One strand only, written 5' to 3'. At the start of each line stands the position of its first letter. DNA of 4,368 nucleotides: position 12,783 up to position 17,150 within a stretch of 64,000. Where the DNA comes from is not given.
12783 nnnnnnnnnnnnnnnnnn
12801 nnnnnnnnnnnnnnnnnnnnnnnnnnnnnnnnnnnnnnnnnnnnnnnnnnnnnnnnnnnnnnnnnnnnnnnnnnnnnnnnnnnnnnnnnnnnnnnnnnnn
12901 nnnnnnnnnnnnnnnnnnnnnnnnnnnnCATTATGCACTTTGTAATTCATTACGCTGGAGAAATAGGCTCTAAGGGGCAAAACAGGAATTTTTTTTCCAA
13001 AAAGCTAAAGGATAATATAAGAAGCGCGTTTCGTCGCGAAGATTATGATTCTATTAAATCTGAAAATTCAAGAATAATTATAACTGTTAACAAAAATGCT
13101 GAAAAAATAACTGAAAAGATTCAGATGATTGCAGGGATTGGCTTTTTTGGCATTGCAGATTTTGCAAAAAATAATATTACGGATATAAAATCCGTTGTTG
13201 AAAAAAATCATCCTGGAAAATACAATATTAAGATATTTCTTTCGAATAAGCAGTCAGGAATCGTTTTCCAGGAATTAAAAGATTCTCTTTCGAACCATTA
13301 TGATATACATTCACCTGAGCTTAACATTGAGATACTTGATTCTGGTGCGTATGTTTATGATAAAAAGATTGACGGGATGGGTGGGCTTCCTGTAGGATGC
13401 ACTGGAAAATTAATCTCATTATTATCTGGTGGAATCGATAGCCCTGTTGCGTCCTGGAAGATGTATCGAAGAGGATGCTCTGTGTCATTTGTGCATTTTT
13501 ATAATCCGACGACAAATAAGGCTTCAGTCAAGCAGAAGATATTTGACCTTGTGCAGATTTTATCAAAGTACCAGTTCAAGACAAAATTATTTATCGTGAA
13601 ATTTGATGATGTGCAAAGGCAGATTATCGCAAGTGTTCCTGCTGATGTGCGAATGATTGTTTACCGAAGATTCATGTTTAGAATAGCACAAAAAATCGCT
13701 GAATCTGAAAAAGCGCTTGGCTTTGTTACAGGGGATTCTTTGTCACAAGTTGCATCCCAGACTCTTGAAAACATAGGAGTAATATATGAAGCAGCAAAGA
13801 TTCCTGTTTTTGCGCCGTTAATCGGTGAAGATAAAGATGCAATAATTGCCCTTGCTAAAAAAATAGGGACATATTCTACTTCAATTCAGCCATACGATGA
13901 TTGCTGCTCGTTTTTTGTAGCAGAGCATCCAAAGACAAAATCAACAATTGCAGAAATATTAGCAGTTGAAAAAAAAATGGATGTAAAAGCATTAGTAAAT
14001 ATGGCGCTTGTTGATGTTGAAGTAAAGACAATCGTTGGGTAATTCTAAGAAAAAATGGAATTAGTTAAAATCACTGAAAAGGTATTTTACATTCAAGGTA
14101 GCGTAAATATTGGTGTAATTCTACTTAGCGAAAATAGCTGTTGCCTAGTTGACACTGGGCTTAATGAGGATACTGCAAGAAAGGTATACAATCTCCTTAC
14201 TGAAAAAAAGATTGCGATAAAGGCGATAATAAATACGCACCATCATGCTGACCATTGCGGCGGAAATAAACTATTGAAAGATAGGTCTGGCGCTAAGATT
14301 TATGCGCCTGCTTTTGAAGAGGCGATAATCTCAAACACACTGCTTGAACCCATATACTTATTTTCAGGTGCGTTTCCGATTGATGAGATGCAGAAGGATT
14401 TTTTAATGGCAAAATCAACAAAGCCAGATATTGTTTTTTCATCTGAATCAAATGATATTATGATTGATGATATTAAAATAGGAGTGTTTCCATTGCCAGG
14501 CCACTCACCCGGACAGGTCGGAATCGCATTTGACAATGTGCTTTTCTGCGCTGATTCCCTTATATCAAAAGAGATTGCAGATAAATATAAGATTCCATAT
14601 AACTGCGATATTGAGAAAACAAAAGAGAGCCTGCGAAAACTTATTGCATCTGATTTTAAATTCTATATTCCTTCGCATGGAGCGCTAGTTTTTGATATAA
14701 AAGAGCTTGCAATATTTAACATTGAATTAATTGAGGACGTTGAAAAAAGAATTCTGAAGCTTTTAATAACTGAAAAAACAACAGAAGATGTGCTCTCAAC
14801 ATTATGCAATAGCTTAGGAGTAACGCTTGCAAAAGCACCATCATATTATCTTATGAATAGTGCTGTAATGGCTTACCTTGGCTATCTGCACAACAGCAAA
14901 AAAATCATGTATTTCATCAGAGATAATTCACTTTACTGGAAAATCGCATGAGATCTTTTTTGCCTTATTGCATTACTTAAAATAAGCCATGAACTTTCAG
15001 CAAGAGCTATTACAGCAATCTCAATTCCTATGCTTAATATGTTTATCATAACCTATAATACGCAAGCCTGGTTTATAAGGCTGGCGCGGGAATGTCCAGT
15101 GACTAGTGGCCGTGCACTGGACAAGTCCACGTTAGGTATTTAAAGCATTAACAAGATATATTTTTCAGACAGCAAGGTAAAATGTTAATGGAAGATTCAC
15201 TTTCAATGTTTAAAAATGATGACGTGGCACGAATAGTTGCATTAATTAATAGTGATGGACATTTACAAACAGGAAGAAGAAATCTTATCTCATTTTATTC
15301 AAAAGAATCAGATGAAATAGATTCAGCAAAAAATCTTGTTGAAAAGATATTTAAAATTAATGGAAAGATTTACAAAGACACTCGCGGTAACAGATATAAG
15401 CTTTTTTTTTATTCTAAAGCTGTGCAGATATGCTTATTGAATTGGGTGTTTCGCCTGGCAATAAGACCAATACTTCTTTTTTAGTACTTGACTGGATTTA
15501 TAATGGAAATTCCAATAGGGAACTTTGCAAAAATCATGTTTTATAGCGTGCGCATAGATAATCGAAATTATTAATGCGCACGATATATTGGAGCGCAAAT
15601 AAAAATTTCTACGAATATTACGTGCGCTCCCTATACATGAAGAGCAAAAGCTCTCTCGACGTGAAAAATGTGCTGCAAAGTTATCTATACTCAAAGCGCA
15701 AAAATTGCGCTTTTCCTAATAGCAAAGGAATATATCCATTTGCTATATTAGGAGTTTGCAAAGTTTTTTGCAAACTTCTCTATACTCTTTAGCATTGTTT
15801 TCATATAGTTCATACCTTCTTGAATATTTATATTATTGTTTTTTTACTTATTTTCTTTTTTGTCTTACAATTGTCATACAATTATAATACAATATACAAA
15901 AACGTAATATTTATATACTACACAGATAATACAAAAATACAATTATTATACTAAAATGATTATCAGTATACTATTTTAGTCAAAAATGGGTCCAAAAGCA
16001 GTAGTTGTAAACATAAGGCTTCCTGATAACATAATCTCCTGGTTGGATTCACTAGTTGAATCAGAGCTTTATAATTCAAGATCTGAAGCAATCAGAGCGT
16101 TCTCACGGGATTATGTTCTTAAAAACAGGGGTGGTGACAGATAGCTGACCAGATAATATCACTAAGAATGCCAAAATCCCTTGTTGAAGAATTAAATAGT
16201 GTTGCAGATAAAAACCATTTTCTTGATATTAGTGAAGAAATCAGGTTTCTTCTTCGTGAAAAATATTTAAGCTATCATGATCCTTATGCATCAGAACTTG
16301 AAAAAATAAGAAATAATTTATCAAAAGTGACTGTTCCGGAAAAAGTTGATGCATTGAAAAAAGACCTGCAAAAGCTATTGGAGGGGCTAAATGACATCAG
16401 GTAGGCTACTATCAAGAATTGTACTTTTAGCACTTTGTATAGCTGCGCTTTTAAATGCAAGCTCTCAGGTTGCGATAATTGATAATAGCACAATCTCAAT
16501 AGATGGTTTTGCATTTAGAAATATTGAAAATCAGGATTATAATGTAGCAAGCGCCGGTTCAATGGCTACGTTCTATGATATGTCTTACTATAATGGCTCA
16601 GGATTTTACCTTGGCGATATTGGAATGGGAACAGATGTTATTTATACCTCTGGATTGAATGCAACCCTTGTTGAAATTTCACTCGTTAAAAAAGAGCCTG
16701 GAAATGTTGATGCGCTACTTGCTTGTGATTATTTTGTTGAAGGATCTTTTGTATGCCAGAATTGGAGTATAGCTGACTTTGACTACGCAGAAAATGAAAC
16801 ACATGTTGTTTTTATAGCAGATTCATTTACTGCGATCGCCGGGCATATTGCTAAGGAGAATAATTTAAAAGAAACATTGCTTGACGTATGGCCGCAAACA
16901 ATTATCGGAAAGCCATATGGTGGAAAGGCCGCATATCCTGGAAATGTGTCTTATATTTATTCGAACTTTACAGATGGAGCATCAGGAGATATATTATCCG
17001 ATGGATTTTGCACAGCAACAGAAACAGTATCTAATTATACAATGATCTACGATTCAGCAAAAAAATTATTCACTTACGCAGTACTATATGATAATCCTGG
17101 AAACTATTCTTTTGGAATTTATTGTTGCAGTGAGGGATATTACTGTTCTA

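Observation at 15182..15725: Free-standing, frameshifted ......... homing-endonuclease relic followed by three GCGC-core hairpins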

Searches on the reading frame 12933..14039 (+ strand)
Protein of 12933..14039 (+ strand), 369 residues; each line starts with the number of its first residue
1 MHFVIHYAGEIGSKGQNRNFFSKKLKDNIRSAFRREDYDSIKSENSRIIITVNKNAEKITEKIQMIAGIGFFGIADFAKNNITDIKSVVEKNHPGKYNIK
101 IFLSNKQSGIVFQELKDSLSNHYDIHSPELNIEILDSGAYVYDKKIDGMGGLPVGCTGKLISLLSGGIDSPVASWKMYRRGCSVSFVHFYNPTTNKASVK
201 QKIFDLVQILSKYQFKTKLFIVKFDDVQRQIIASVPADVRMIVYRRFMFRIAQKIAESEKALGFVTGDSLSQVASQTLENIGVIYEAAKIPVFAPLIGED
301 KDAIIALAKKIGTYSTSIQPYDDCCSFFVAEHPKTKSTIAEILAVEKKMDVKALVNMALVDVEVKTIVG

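Call 54: search_protein_families(library=pfam, max_evalue=0.001, proteins=[window:12933-14039:+])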
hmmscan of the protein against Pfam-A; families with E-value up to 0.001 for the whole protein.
window:12933-14039:+ (369 aa): 3 families
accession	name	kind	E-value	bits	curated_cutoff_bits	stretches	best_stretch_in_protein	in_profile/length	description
PF02568.20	ThiI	-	2e-69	233.6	20.5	1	155-350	1-196/197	Thiamine biosynthesis protein (ThiI)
PF22025.1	ThiI_fer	-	8.2e-14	52.3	25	1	2-69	1-68/72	ThiI ferredoxin-like domain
PF06508.19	QueC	-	3.6e-05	23.8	22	0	160-315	2-178/210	Queuosine biosynthesis protein QueC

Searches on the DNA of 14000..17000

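Call 63: search_with_rna_model(model_id=R1, source=window, start=14000, end=17000, filters=off, max_evalue=10, show_alignments=4)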
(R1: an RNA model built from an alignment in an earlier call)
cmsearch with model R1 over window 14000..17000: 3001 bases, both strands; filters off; matches with E-value up to 10: 8.
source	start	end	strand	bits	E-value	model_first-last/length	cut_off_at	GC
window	15576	15628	+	7.9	0.38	1-73/73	no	0.4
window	15695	15710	-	6.9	0.77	1-73/73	no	0.5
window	15696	15711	+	6.4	1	1-73/73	no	0.5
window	15575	15627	-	6.3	1.1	1-73/73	no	0.4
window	14143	14161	+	5.7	1.7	1-73/73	no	0.58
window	16234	16253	+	4.9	2.8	1-73/73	no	0.35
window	16158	16235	-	4.7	3.1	1-73/73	no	0.29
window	16125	16185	+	4.3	4.1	1-73/73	no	0.43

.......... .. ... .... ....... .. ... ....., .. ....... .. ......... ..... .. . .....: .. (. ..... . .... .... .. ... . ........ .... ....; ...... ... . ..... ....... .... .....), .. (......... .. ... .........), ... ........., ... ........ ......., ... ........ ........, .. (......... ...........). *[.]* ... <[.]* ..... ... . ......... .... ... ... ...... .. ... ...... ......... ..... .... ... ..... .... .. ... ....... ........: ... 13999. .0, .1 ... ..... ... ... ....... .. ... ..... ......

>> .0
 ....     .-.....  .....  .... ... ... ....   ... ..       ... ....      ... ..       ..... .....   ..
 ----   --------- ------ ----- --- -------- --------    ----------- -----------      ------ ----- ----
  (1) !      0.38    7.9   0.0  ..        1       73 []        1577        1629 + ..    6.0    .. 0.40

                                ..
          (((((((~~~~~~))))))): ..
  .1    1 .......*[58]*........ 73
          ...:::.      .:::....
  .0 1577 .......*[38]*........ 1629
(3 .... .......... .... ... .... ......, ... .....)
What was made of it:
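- Model R1's best hit in a 3 kb slice around the locus is a 7-bp acceptor-like stem plus U73 at 15576-15628 (call 63).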

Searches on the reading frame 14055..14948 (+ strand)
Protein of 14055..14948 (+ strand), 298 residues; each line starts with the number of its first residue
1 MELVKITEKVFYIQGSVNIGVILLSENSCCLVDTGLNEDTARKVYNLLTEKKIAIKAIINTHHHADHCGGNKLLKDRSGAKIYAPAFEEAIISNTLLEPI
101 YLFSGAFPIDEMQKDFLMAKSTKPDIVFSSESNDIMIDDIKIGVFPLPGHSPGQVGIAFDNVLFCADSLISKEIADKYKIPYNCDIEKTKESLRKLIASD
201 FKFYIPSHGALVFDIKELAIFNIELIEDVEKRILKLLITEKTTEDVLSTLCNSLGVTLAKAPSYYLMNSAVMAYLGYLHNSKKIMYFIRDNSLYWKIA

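Call 47: find_homologous_proteins(query=window:14055-14948:+, max_evalue=1e-20)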
Query window:14055-14948:+ (298 aa): 434 proteins with E <= 1e-20 among 2370 candidates; the best 120 are listed.
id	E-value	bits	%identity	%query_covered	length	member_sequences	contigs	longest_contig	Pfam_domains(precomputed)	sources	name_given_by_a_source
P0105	3.1e-193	658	100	100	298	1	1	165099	PF00753.34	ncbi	ncbi:MAG: MBL fold metallo-hydrolase [archaeon]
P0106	2.1e-90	321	51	99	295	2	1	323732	PF12706.14,PF00753.34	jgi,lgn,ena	-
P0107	8.9e-90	319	53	100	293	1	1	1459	PF00753.34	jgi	jgi:glyoxylase-like metal-dependent hydrolase (beta-lactamase superfamily II)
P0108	2.3e-88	314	49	99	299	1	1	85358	PF23023.2,PF00753.34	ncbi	ncbi:MAG: MBL fold metallo-hydrolase [Nanoarchaeota archaeon]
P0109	3.4e-87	310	47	99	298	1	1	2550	PF00753.34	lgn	-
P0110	5.0e-87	310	48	99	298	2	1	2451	PF00753.34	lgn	-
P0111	7.1e-87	309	48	99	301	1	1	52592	PF23023.2,PF00753.34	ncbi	-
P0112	1.7e-86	308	47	99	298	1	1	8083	PF00753.34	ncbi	ncbi:MAG: MBL fold metallo-hydrolase [Candidatus Pacearchaeota archaeon]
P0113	1.7e-86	308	47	99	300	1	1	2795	PF00753.34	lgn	-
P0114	3.3e-86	307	48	99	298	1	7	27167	PF00753.34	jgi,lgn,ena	-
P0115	5.5e-86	307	48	99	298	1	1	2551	PF00753.34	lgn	-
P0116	1.7e-85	305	47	99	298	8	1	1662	PF00753.34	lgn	-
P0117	6.5e-85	303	47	99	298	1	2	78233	PF00753.34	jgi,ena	-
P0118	7.6e-85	303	47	98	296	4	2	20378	PF00753.34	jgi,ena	-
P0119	9.1e-85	303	47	99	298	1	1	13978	PF00753.34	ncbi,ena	-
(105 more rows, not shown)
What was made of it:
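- The best neighbour-gene identity is 53% (call 47).
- Tried and rejected: Impossible: the nearest ortholog of the neighbouring metallo-beta-lactamase-fold gene is 53% identical (call 47).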

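Call 91: find_encoding_contigs(protein=P0105, flank=3000, max_places=2)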
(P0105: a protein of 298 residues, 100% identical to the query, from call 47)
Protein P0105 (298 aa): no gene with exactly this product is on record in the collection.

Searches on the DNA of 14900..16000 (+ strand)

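Call 20: search_rna_families(source=window, start=14900, end=16000, threshold=evalue, max_evalue=10, show_alignments=3)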
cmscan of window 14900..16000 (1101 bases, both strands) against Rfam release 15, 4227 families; matches with E-value up to 10: 8.
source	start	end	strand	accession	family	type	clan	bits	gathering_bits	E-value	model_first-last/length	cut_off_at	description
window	15909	15937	+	RF01327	CRISPR-DR14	Gene; CRISPR;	CL00014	21.7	45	5.9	1-29/29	no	CRISPR RNA direct repeat element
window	15290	15324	-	RF01784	bablM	Gene; sRNA;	-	21.3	38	6.4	1-70/70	no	bablM sRNA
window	15568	15635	-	RF01751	potC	Cis-reg;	-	19.3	44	0.88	1-70/70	no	potC RNA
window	15853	15899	-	RF00749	mir-208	Gene; miRNA;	-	18.5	56.4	0.38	15-61/77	no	mir-208 microRNA precursor family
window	15678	15779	-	RF02332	TtnuHACA25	Gene; snRNA; snoRNA; HACA-box;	-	18.1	100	6.7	1-111/111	no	Tetrahymena snoRNA TtnuHACA25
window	15714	15753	-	RF03765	mir-2059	Gene; miRNA;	-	16.5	90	4.8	1-68/68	no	mir-2059 microRNA precursor family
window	15542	15587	+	RF04241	mir-5014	Gene; miRNA;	-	15.5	101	6.5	1-123/123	no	mir-5014 microRNA precursor family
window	15726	15783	+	RF02763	IsrM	Gene; sRNA;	-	9.3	376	6.9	1-329/329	no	IsrM sRNA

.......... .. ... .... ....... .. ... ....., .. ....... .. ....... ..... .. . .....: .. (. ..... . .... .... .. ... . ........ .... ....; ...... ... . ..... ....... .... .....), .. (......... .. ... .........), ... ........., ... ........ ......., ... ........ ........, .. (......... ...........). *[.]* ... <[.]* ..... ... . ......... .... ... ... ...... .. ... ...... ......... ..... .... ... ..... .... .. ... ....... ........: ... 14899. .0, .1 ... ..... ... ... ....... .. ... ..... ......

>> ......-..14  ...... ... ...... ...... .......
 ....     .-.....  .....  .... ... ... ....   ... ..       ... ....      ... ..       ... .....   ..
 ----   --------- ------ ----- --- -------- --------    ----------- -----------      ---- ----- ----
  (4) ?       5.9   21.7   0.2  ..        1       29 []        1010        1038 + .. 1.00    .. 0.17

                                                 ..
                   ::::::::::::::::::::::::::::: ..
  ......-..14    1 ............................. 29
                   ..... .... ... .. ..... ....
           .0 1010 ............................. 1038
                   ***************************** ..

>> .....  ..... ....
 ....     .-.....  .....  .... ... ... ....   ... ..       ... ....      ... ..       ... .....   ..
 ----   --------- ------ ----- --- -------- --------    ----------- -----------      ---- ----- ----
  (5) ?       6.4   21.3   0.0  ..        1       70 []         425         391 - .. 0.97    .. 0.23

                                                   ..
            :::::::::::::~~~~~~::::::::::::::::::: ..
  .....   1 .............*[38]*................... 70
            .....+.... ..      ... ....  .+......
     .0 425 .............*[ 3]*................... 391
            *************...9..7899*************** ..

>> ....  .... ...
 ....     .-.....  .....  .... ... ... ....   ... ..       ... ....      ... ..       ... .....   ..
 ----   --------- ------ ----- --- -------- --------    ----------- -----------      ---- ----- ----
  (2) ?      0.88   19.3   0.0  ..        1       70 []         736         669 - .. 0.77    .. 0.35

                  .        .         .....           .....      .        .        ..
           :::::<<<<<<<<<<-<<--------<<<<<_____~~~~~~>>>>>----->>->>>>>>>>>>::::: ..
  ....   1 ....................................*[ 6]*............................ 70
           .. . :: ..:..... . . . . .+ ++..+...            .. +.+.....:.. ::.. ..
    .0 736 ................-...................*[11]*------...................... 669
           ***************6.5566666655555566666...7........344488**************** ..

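Call 57: search_dna_similar(query=window:14952-15985:+, collection=phages, mode=distant, max_evalue=0.01)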
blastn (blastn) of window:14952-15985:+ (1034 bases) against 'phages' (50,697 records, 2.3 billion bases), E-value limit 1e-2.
No match.

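Call 58: search_dna_similar(query=window:14952-15985:+, collection=plasmids, mode=distant, max_evalue=0.01)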
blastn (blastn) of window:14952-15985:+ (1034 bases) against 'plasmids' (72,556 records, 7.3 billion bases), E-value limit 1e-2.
No match.
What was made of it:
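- Tried and rejected: No blastn match in the phage or plasmid collections (calls 57, 58).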

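Call 107: search_rna_families(source=window, start=15505, end=15800, threshold=evalue, max_evalue=10)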
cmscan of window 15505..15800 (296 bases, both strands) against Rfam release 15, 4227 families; matches with E-value up to 10: 13.
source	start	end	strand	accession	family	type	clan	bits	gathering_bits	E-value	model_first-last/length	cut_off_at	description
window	15568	15635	-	RF01751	potC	Cis-reg;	-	19.3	44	0.24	1-70/70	no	potC RNA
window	15714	15753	-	RF03765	mir-2059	Gene; miRNA;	-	16.5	90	1.3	1-68/68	no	mir-2059 microRNA precursor family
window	15680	15784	+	RF01819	RsaD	Gene; sRNA;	-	16.2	50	1.2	1-189/189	no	RNA Staph. aureus D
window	15542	15587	+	RF04241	mir-5014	Gene; miRNA;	-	15.5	101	1.7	1-123/123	no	mir-5014 microRNA precursor family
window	15696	15787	+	RF01233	snoU109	Gene; snRNA; snoRNA; HACA-box;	-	15.1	43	6.8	1-134/134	no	Small nucleolar RNA U109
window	15682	15800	+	RF03533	SQ1002_RNA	Gene; sRNA;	-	14.8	128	0.54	1-128/237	3'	Clostridioides difficile sRNA SQ1002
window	15541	15586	-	RF03621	MIR4245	Gene; miRNA;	-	14.4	74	8.1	1-128/128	no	MIR4245 microRNA precursor family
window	15666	15755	-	RF00414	SNORA22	Gene; snRNA; snoRNA; HACA-box;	-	14.1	80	5.1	1-134/134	no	Small nucleolar RNA SNORA22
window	15543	15586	-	RF03374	mir-2001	Gene; miRNA;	-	12.8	74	7.7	16-57/72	no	mir-2001 microRNA precursor family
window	15632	15649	-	RF02218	ZNRD1-AS1_1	Gene; lncRNA;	-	11.5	50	7.1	1-68/68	no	ZNRD1 antisense RNA 1 conserved region 1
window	15692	15740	+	RF03036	osmY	Gene; sRNA;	-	10.5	46.9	8.4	1-72/72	no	osmY RNA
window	15644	15742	-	RF02150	MESTIT1_3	Gene; lncRNA;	-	10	60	9.6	1-99/99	no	MEST intronic transcript 1, antisense RNA conserved region 3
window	15543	15588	+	RF02616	SSRC8_2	Gene; sRNA;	-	9.2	72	2.6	1-281/281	no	Streptococcus sRNA 8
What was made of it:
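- No Rfam family even at E<=10 (calls 20, 107).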

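Call 108: search_rna_families(source=window, start=15020, end=15185, threshold=evalue, max_evalue=10)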
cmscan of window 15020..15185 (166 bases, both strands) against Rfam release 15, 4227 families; matches with E-value up to 10: 3.
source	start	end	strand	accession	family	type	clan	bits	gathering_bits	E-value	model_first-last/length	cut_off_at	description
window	15026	15068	-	RF00932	mir-471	Gene; miRNA;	-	14.1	80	2.8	1-66/66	no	mir-471 microRNA precursor family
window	15041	15093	-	RF01370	CRISPR-DR57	Gene; CRISPR;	-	13.8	39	1.8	1-37/37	no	CRISPR RNA direct repeat element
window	15020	15087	-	RF00209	IRES_Pesti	Cis-reg; IRES;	CL00017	9.3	180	1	1-72/380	3'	Pestivirus internal ribosome entry site (IRES) including 5'UTR SLI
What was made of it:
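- No intron model hits (calls 20, 107, 108).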
